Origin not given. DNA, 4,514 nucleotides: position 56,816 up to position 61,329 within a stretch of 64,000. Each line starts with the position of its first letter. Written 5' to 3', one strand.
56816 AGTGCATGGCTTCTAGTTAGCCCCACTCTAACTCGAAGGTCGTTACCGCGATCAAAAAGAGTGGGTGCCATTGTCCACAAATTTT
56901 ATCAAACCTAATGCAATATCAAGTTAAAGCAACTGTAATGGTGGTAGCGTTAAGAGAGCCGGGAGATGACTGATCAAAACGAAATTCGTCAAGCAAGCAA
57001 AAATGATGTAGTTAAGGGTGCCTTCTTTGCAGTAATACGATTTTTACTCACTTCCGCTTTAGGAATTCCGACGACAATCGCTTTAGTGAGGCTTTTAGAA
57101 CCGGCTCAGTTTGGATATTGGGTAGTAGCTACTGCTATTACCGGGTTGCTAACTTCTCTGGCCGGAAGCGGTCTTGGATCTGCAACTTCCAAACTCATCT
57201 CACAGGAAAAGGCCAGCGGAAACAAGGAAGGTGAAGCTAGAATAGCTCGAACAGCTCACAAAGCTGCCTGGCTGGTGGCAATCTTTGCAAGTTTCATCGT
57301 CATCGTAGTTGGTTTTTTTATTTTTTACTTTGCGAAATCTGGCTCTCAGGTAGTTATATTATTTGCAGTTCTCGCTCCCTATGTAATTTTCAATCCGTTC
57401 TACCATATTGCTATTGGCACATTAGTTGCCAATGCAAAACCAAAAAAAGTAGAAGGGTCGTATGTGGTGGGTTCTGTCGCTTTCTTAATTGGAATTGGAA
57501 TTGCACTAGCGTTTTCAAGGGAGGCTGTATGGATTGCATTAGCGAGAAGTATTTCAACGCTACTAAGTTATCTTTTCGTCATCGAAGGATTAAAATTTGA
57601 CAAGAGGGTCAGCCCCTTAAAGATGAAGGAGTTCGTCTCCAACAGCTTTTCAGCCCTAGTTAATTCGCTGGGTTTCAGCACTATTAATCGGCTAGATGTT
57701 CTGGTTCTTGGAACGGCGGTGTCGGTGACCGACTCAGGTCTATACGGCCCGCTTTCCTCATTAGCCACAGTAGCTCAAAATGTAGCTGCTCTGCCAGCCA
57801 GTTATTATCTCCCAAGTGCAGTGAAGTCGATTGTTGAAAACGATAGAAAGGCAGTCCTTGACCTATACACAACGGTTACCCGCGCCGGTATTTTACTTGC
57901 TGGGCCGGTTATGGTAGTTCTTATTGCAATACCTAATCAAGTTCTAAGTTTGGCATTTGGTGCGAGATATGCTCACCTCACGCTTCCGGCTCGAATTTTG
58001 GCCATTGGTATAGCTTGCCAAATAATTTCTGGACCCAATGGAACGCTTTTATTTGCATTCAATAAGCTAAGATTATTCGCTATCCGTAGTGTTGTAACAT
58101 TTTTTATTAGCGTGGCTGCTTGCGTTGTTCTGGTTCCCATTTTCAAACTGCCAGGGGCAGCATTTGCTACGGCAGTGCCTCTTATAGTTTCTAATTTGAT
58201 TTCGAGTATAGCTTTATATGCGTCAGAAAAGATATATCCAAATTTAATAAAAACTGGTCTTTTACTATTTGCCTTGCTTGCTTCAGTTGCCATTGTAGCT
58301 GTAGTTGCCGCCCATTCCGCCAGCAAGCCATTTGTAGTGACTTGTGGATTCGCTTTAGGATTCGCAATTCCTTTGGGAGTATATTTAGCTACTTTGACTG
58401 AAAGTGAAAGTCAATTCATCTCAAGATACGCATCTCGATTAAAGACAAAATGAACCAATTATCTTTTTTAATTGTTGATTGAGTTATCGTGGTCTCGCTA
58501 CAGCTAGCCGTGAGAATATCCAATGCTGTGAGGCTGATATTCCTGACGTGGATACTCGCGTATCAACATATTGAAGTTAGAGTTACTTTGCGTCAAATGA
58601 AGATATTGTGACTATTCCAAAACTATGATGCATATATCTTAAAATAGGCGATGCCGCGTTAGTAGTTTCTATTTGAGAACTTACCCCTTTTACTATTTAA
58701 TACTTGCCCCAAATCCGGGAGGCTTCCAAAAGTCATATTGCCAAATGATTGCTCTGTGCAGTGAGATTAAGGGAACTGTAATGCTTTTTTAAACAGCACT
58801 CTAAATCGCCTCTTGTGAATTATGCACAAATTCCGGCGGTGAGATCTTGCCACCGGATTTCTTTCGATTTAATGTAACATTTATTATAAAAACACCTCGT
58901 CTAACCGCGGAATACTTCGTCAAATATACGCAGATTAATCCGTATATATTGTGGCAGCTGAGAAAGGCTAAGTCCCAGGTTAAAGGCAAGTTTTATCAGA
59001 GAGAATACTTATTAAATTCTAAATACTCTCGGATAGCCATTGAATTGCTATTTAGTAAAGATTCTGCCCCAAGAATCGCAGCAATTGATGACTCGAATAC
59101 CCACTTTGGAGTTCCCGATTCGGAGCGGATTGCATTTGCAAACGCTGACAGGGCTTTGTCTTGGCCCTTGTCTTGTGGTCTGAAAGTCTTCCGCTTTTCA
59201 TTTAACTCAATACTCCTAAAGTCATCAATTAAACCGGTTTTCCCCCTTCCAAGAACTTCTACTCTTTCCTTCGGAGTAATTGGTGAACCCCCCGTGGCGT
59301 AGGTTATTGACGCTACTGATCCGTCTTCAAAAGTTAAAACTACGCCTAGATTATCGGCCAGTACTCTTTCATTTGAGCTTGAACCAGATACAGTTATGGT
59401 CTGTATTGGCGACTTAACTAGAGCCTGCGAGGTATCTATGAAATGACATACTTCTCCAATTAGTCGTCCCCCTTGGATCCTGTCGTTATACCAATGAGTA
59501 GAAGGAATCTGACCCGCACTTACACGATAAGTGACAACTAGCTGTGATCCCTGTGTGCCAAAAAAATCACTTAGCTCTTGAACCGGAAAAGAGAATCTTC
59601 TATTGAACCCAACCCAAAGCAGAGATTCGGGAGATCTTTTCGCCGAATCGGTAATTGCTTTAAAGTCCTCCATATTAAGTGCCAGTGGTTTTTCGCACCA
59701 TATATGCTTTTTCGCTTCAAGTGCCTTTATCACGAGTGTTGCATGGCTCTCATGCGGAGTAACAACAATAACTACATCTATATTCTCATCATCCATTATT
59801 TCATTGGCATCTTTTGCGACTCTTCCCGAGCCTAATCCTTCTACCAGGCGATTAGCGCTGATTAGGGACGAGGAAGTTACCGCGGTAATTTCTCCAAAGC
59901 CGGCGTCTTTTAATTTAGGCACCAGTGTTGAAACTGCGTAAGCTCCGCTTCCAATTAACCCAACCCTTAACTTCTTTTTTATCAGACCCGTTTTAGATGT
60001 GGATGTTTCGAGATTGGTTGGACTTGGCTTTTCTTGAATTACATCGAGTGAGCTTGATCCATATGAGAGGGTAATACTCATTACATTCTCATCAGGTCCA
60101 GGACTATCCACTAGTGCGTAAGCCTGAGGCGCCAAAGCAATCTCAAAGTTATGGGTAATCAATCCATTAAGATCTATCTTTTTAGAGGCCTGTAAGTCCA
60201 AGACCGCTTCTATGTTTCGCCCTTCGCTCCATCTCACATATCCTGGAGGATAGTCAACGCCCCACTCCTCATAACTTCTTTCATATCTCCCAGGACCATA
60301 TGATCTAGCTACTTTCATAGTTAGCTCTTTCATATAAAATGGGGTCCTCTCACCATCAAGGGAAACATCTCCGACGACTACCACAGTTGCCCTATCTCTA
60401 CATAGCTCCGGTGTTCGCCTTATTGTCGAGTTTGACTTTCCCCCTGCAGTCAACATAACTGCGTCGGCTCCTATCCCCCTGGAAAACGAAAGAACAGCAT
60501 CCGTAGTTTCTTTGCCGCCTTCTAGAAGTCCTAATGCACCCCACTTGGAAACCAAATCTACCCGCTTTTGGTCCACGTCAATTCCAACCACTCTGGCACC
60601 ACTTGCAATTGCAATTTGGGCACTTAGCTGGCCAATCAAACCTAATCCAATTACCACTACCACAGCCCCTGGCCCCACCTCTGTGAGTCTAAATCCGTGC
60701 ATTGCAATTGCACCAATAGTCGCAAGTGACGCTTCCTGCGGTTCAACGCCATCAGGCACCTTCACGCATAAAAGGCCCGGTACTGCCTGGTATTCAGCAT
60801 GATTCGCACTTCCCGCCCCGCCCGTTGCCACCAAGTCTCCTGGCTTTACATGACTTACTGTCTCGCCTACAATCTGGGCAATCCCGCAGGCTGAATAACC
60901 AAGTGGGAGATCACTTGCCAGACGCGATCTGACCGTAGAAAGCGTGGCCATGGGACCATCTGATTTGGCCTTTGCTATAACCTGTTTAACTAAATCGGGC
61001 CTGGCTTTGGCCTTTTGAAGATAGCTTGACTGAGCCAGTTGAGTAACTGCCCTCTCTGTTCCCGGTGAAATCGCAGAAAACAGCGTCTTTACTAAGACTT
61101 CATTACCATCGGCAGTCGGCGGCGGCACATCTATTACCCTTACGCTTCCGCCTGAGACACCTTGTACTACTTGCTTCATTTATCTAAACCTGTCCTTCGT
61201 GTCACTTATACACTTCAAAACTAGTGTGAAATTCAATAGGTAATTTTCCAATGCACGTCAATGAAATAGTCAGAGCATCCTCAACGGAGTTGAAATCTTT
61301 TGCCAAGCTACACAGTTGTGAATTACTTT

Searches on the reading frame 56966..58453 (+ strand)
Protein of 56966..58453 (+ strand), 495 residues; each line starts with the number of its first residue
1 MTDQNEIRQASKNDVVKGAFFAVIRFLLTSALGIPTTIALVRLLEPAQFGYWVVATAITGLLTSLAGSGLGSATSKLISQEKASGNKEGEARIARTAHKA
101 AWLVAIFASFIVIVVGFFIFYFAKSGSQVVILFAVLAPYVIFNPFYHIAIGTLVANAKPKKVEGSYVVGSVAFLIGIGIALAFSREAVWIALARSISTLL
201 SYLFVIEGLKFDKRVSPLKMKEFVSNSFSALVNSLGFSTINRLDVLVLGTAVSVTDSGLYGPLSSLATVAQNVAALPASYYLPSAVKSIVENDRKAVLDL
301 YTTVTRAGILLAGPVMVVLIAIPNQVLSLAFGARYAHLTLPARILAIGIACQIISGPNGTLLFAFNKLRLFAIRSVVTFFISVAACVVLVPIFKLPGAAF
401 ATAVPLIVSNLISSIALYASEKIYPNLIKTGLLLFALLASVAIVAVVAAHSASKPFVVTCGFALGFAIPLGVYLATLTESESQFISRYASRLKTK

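Call 19: search_protein_families(library=pfam, proteins=[window:56966-58453:+], max_evalue=0.001)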
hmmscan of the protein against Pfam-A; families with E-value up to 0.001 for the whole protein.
window:56966-58453:+ (495 aa): 3 families
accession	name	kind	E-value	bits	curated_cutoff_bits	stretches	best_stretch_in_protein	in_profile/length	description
PF13440.11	Polysacc_synt_3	-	4.2e-15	56.2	23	1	40-337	2-290/293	Polysaccharide biosynthesis protein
PF01943.22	Polysacc_synt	-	1.4e-13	51.3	28.2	1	15-279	1-263/274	Polysaccharide biosynthesis protein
PF01554.23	MatE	-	9.2e-05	22.6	24.9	1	24-162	4-144/161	MatE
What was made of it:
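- On Wzx/Wzy-dependent polysaccharide pathway (context): Polysacc_synt_3/MatE-type flippase lies at 56966-58453 (call 19).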

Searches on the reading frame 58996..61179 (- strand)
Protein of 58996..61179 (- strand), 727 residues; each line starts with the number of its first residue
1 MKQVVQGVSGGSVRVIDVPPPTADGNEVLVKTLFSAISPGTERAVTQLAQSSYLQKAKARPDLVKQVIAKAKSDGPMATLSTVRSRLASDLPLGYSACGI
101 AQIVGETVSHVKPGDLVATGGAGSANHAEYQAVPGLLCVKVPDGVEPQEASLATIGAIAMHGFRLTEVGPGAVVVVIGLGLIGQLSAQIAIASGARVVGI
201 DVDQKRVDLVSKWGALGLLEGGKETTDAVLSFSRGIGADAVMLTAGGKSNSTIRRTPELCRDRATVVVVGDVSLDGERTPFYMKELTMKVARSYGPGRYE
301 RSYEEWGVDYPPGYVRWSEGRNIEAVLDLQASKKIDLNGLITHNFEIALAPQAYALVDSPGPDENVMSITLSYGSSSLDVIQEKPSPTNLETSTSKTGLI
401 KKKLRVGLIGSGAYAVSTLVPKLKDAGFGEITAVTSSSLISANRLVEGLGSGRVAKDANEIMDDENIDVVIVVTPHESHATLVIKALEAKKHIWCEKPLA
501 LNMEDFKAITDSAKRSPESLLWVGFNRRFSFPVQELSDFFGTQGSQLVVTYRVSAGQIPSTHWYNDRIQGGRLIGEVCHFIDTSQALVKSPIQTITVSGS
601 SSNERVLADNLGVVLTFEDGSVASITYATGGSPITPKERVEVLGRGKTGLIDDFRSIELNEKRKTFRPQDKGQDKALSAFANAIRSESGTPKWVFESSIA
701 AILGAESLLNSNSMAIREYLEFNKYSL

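Call 19: search_protein_families(library=pfam, proteins=[window:58996-61179:-], max_evalue=0.001)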
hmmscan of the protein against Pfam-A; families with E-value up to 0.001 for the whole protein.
window:58996-61179:- (727 aa): 7 families
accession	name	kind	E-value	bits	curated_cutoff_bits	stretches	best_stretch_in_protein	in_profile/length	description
PF01408.29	GFO_IDH_MocA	-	7.2e-22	78.8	24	1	404-524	1-119/120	Oxidoreductase family, NAD-binding Rossmann fold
PF00107.32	ADH_zinc_N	-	1.4e-13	51.4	31.8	1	182-300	2-116/129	Zinc-binding dehydrogenase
PF02894.22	GFO_IDH_MocA_C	-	1e-07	32.5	22.9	1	555-675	24-149/218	Oxidoreductase family, C-terminal alpha/beta domain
PF22725.1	GFO_IDH_MocA_C3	-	1e-06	29.2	27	1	555-644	27-118/124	GFO/IDH/MocA C-terminal domain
PF03447.22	NAD_binding_3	-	2.4e-05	25.4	24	1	430-516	23-109/116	Homoserine dehydrogenase, NAD binding domain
PF03721.20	UDPG_MGDP_dh_N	-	0.00028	20.9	27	1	174-212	3-41/187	UDP-glucose/GDP-mannose dehydrogenase family, NAD binding domain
PF01262.27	AlaDh_PNT_C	-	0.00054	19.9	23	0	164-213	19-71/214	Alanine dehydrogenase/PNT, C-terminal domain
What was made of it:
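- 58996..63046 (-): Dispersed partners of the conserved block: ADH_zinc_N/GFO_IDH_MocA fusion oxidoreductase (58996-61179) and heparinase II/III-like protein (61202-63046). Pfam in call 19.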
